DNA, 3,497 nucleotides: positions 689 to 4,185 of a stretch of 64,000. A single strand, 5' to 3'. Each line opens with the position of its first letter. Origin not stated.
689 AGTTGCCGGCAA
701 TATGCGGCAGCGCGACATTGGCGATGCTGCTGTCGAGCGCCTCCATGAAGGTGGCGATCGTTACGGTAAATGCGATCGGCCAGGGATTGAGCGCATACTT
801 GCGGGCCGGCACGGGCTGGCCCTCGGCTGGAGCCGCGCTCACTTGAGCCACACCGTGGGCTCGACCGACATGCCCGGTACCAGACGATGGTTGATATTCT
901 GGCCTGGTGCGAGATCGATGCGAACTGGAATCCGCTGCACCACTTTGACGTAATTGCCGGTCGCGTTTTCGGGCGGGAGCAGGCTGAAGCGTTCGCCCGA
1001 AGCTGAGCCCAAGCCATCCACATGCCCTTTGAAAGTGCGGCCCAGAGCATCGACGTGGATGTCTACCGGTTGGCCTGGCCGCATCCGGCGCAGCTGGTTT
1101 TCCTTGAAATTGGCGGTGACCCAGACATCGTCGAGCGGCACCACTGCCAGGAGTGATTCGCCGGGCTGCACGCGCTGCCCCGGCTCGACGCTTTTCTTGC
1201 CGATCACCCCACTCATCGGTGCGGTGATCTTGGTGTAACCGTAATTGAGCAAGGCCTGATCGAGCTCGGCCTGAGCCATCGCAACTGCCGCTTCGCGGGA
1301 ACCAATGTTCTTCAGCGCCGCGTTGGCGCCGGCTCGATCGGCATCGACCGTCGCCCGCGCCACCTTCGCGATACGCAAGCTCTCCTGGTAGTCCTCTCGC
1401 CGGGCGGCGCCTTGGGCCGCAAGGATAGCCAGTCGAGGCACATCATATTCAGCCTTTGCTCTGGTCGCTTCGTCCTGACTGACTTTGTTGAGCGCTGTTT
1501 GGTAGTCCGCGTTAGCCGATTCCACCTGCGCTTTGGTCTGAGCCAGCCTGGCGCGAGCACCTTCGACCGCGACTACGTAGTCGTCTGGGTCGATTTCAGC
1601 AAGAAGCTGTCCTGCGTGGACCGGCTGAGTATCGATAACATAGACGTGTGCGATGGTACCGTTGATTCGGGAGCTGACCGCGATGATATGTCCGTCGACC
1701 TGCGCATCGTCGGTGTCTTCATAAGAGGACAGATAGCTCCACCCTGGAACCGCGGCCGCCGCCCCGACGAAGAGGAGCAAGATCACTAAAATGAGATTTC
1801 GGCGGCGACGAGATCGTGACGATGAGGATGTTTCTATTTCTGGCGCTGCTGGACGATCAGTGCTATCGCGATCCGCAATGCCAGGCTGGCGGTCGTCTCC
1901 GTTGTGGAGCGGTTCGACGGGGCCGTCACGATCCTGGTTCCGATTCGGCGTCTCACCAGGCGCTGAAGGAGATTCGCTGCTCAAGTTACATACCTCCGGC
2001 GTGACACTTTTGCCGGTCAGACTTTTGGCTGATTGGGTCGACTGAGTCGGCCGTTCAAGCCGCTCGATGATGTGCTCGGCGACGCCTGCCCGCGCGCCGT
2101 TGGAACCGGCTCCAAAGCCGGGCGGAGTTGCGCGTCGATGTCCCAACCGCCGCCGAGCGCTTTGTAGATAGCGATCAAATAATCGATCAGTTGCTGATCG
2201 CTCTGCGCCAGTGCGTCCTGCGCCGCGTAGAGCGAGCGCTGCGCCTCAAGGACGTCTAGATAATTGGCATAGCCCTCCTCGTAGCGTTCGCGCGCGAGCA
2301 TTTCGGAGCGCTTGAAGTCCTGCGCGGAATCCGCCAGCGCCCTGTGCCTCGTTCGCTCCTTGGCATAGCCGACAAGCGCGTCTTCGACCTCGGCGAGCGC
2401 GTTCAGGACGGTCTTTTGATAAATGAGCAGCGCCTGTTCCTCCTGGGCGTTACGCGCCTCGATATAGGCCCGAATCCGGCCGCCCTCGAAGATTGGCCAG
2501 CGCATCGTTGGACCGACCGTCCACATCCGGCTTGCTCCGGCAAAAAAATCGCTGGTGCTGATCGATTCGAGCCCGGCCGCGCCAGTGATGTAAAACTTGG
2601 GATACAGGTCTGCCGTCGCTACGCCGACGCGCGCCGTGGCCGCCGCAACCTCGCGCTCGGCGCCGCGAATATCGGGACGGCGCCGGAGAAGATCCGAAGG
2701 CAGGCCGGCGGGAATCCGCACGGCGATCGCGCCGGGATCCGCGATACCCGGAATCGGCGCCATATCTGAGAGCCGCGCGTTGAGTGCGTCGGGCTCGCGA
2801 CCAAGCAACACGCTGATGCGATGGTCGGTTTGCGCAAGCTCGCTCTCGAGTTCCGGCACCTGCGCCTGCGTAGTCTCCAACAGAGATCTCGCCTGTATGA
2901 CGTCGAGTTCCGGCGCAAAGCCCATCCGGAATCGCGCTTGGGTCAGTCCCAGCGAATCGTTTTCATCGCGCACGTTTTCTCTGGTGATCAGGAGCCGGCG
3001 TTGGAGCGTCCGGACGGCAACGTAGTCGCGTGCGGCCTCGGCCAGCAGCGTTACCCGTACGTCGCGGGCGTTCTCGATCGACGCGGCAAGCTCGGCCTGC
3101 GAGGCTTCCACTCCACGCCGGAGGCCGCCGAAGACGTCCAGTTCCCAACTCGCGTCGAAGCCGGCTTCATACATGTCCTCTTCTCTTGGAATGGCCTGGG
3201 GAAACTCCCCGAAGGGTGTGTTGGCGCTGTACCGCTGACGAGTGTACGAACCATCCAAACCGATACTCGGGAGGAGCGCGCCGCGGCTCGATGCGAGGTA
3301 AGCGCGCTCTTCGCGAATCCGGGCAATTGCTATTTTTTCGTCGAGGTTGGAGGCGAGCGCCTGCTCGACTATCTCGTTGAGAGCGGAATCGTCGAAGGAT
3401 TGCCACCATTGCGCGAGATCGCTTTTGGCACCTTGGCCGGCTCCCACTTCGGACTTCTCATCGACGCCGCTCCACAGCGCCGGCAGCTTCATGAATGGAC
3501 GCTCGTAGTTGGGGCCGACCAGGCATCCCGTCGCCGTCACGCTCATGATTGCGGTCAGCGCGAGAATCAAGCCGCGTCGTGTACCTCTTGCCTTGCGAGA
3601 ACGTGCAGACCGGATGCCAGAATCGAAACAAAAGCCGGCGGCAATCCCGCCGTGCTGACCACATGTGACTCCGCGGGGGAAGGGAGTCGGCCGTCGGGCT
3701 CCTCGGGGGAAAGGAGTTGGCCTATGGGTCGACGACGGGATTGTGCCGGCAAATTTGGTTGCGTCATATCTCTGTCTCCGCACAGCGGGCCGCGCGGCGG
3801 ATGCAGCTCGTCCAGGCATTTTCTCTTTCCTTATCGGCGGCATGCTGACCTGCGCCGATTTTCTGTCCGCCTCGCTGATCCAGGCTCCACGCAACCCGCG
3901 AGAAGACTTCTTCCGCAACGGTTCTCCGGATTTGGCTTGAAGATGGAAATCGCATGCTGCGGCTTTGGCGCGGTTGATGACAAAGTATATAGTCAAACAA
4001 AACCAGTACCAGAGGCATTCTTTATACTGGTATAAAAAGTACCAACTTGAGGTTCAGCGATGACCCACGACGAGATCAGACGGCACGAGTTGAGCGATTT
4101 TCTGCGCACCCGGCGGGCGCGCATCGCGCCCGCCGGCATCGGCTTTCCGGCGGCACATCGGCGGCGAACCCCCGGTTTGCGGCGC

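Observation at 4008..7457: One directional ~40-nt element sits upstream of three transcription units around an MmyB-like regulator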

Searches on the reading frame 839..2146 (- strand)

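Call 5: search_protein_families(library=pfam, proteins=[window:839-2146:-], max_evalue=0.01)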
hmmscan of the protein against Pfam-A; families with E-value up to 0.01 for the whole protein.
window:839-2146:- (435 aa): 5 families
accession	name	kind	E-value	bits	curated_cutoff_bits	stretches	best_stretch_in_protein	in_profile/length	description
PF16576.10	HlyD_D23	-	1.3e-22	80.6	30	1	154-377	19-182/214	Barrel-sandwich domain of CusB or HlyD membrane-fusion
PF13437.12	HlyD_3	-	6.8e-19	69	22.2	1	306-414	1-105/106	HlyD family secretion protein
PF00529.27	CusB_dom_1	-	1.1e-10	42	26.5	1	270-427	12-82/89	Cation efflux system protein CusB domain 1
PF13533.13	Biotin_lipoyl_2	-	1.9e-07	31.2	29.8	1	156-186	2-32/32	Biotin-lipoyl like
PF00364.28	Biotin_lipoyl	-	0.00018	21.7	22.1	0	155-185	43-73/73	Biotin-requiring enzyme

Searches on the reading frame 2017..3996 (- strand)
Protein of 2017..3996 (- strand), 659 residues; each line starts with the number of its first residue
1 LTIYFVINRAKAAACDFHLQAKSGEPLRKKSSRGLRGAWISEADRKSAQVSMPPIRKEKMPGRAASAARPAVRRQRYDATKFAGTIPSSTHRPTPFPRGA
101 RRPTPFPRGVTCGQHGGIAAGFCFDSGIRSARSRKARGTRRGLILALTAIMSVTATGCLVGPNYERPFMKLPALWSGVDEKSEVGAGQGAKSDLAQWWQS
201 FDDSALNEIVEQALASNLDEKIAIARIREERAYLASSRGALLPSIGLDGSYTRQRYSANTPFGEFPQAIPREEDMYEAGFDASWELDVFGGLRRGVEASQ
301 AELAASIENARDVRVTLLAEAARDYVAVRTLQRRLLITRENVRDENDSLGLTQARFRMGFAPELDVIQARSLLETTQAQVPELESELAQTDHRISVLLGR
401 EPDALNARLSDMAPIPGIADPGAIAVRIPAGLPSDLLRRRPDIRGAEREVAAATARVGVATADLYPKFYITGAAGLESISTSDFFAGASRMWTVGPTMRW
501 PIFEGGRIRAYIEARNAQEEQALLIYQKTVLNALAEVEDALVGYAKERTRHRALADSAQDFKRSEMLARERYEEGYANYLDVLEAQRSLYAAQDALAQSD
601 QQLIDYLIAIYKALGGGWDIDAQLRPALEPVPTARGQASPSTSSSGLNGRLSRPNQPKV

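Call 5: search_protein_families(library=pfam, proteins=[window:2017-3996:-], max_evalue=0.01)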
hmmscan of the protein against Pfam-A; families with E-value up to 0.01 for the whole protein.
window:2017-3996:- (659 aa): 1 family
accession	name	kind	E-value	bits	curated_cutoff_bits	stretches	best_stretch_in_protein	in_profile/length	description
PF02321.23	OEP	-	7e-55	186.2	22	2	436-615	8-187/187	Outer membrane efflux protein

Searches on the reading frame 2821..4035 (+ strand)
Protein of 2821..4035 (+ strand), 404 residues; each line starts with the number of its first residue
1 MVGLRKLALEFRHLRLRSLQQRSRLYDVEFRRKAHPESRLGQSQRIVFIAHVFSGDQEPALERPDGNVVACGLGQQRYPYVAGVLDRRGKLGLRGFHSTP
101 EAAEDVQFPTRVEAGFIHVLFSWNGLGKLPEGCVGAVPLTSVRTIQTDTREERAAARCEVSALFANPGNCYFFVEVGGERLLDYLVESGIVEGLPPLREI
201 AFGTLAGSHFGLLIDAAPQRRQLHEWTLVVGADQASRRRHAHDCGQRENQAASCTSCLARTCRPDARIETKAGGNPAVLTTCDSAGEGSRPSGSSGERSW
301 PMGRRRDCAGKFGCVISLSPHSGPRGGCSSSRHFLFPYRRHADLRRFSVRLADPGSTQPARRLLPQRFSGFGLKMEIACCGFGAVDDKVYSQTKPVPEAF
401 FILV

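Call 5: search_protein_families(library=pfam, proteins=[window:2821-4035:+], max_evalue=0.01)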
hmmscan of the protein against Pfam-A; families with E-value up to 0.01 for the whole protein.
window:2821-4035:+ (404 aa): 0 families
